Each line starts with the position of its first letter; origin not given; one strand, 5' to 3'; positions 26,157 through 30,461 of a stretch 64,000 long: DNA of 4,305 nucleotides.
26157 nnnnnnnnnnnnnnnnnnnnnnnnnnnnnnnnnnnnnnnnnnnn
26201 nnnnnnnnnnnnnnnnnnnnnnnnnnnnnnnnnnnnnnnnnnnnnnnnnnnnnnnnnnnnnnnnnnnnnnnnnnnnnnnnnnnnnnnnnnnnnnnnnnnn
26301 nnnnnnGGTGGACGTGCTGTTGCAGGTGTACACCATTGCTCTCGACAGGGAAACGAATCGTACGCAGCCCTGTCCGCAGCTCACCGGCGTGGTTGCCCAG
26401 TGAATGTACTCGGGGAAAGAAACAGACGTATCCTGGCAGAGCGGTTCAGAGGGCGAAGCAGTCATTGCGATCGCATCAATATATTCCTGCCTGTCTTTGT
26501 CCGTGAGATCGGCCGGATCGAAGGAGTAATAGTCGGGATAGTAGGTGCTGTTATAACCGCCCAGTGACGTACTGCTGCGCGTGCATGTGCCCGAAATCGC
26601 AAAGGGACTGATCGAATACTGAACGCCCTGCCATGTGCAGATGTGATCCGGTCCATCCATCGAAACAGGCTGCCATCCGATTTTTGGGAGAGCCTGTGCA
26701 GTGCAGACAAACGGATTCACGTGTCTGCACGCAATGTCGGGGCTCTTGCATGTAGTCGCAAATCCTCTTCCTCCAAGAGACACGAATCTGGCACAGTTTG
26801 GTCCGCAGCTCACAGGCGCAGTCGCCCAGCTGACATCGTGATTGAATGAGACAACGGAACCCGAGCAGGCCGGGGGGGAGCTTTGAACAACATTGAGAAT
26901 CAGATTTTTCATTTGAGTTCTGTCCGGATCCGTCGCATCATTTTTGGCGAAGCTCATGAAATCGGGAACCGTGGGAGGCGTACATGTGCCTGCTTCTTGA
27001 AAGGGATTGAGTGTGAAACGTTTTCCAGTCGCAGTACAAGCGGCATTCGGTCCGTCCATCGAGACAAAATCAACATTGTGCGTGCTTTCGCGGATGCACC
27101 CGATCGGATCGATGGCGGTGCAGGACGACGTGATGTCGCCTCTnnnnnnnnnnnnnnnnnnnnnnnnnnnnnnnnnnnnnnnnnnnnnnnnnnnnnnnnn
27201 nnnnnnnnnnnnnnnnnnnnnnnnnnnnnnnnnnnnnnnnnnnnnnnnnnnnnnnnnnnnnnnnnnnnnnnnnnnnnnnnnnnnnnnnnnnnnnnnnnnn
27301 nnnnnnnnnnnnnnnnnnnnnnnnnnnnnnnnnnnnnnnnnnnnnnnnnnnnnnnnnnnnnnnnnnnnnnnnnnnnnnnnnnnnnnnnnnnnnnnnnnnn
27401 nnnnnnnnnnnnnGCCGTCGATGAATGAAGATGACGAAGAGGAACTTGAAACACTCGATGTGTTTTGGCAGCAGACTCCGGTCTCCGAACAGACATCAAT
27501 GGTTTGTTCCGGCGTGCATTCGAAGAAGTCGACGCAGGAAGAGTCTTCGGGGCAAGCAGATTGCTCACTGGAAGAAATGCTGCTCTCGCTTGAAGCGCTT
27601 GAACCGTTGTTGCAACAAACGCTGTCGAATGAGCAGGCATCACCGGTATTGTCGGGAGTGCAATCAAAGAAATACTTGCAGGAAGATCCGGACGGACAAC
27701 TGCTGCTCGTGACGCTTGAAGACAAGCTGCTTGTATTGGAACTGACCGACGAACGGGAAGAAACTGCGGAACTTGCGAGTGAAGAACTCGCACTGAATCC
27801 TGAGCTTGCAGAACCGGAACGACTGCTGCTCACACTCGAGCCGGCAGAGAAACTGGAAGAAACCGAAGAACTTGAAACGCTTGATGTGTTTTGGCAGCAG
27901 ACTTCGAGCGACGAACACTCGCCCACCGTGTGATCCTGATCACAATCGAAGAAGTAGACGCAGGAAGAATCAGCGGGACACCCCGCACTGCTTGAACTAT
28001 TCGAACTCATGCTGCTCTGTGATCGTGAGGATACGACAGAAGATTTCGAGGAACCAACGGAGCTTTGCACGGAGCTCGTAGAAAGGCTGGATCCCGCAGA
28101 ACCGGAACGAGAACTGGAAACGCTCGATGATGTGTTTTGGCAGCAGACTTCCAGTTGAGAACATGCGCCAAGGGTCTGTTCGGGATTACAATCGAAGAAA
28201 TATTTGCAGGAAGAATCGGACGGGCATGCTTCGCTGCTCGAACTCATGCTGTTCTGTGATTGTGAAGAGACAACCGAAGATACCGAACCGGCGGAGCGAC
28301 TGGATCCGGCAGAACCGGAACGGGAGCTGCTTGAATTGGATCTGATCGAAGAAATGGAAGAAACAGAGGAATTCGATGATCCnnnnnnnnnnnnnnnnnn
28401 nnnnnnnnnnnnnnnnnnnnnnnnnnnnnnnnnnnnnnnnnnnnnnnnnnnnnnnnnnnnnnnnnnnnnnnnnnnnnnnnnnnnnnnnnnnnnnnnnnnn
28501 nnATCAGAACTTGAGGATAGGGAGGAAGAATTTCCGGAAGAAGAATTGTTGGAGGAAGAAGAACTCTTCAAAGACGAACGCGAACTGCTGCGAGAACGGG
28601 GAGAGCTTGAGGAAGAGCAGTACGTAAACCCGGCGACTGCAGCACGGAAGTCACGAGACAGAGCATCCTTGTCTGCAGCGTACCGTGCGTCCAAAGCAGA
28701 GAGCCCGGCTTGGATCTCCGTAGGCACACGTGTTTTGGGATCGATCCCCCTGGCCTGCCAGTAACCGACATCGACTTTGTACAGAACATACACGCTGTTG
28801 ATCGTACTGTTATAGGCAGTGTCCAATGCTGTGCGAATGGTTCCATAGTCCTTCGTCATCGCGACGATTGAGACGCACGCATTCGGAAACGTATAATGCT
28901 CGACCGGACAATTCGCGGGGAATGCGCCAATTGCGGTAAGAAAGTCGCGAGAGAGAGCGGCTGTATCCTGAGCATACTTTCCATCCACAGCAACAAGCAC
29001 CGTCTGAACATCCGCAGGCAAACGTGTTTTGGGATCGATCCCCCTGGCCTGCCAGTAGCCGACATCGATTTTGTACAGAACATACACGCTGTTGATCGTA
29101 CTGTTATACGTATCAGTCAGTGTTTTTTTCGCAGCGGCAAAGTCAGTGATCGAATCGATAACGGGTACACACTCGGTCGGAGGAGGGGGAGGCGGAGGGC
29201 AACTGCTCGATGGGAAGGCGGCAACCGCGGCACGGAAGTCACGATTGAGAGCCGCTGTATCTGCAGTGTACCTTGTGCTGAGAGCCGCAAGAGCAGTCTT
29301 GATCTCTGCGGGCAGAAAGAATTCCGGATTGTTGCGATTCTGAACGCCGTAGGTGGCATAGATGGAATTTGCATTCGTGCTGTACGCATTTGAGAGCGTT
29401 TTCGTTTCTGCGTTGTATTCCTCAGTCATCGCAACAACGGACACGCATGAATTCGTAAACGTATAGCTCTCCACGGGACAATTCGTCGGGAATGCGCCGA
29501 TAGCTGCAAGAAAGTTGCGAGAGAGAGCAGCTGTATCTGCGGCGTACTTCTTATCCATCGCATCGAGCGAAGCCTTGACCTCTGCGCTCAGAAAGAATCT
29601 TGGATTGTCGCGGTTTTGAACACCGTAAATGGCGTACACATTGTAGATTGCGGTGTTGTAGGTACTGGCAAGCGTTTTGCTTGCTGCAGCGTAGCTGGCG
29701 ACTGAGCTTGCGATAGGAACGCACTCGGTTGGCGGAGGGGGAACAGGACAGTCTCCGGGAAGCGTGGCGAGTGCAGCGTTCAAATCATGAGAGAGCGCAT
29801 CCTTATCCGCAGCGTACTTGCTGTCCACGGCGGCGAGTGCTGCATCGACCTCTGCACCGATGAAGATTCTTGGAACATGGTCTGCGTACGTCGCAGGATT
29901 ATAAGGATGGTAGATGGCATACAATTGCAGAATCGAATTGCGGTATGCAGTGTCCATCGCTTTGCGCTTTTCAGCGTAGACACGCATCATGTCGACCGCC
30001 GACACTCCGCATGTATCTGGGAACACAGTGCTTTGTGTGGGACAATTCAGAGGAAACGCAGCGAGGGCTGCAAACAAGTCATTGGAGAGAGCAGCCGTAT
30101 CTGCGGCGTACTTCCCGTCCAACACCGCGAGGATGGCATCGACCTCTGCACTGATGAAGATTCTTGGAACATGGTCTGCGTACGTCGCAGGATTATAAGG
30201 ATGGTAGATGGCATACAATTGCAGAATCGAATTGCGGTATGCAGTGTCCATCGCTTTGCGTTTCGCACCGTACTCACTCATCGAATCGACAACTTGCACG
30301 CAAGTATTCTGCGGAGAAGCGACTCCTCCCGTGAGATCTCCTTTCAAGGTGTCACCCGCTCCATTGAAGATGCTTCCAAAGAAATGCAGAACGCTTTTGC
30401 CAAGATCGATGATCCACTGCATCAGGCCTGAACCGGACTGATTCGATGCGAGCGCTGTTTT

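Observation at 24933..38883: Candidate novel surface-fibre / attachment locus: giant Cys- and Ser-rich protein, two paralogous anchored Cys-rich proteins, and a divergent GT39 protein O-mannosyltransferase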

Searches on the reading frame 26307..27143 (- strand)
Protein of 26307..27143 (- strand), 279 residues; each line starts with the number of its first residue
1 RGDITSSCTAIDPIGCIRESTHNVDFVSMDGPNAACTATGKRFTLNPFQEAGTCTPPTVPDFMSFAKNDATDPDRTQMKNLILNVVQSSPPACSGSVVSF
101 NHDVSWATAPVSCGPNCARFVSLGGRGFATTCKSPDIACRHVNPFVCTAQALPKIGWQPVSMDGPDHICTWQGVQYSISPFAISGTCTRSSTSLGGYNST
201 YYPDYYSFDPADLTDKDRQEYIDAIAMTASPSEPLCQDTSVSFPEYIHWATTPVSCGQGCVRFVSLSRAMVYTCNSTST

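Call 48: find_homologous_proteins(query=window:26307-27143:-)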
Query window:26307-27143:-: 337 candidates shared short words with the query, none scored E <= 0.001.

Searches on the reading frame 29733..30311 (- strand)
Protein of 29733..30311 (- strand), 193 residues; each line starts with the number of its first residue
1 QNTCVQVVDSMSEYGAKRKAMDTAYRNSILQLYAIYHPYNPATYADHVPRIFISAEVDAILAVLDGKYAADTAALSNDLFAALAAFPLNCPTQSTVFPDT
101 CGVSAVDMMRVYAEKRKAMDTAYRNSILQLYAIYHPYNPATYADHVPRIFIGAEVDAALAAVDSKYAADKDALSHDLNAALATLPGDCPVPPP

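Call 71: predict_structure(alignment_id=A3)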
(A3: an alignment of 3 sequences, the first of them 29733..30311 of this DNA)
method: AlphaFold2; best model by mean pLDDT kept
length: 193 residues; sequences in the alignment: 3
mean_pLDDT: 78.8   pTM: 0.69
mean pLDDT of the five models: 78.8, 75.6, 59.2, 48.1, 46.0
residues with pLDDT >= 90: 18; 70-90: 129; 50-70: 40; < 50: 6
segments of 3 or more residues with pLDDT < 50: 1-3, 191-193
pLDDT, mean of each block of 10 residues (from residue 1): 65 88 88 74 68 81 91 91 79 67 77 88 86 73 68 85 89 86 65 45
secondary structure, 60 per line:
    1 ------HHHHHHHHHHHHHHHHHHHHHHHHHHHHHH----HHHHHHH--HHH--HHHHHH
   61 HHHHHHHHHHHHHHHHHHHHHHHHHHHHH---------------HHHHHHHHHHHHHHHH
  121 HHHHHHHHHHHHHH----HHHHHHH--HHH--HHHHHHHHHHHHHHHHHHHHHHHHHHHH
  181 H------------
elements in order: H7-36 H41-47 H55-89 H105-134 H139-145 H153-181

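Call 74: fold_search(model_id=the predicted structure, library=pdb)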
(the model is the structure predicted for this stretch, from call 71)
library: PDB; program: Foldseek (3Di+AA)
matches with E <= 10: 130; with E <= 0.001: 0
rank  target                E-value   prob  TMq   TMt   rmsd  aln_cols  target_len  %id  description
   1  4esa_A                7.0e-01  0.21  0.17  0.21  19.8       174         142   16  X-ray structure of carbonmonoxy hemoglobin of Eleginops maclovinus (released 2012-11-07)
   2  9mg8_B                7.3e-01  0.51  0.32  0.17  15.3       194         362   18  Crystal Structure of b-iTHR-110 (released 2025-12-17)
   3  1out_A                1.1e+00  0.15  0.17  0.22  21.6       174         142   17  TROUT HEMOGLOBIN I (released 1997-01-11)
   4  1v4u_A                1.2e+00  0.13  0.17  0.22  19.7       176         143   17  Crystal structure of bluefin tuna carbonmonoxy-hemoglobin (released 2004-07-06)
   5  6iyh_A                1.4e+00  0.08  0.16  0.19  22.6       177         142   18  X-ray sequence and high resolution crystal structure of Persian sturgeon methemoglobin (released 2019-04-10)
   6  4z9i_B                1.4e+00  0.10  0.18  0.21  17.4       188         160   14  Asp-TarS from E. coli (released 2016-07-20)
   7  6iyi_A                1.4e+00  0.08  0.15  0.19  22.6       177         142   19  X-ray sequence and high resolution crystal structure of Starry sturgeon methemoglobin (released 2019-04-10)
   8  5j5k                  1.6e+00  0.13  0.20  0.24  18.6       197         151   11  CRYSTAL STRUCTURE OF AFMP4P IN COMPLEX WITH PALMITIC ACID (released 2017-04-05)
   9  4n84_A                1.7e+00  0.18  0.29  0.25  18.5       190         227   12  Crystal structure of 14-3-3zeta in complex with a 12-carbon-linker cyclic peptide derived from ExoS (released 2014-02-19)
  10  9mg8_A                1.8e+00  0.18  0.25  0.14  14.9       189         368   20  Crystal Structure of b-iTHR-110 (released 2025-12-17)
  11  6mrt_A                1.8e+00  0.08  0.19  0.14  26.4       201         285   10  12-meric ClyA pore complex (released 2019-05-15)
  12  3bom_A                1.8e+00  0.08  0.15  0.18  19.9       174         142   14  Crystal structure of trout hemoglobin at 1.35 Angstrom resolution (released 2008-01-08)
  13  8glv_Em               1.9e+00  0.20  0.27  0.12  29.0       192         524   10  96-nm repeat unit of doublet microtubules from Chlamydomonas reinhardtii flagella (released 2023-05-31)
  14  8rz0_E                2.4e+00  0.16  0.20  0.32   9.5       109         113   10  Synthetic immunogen RH5-34EM bound to monoclonal antibody R5.016 (released 2024-07-17)
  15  5lm2_A                2.5e+00  0.08  0.20  0.14  29.4       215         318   14  Crystal Structure of HD-PTP phosphatase (released 2016-11-30)
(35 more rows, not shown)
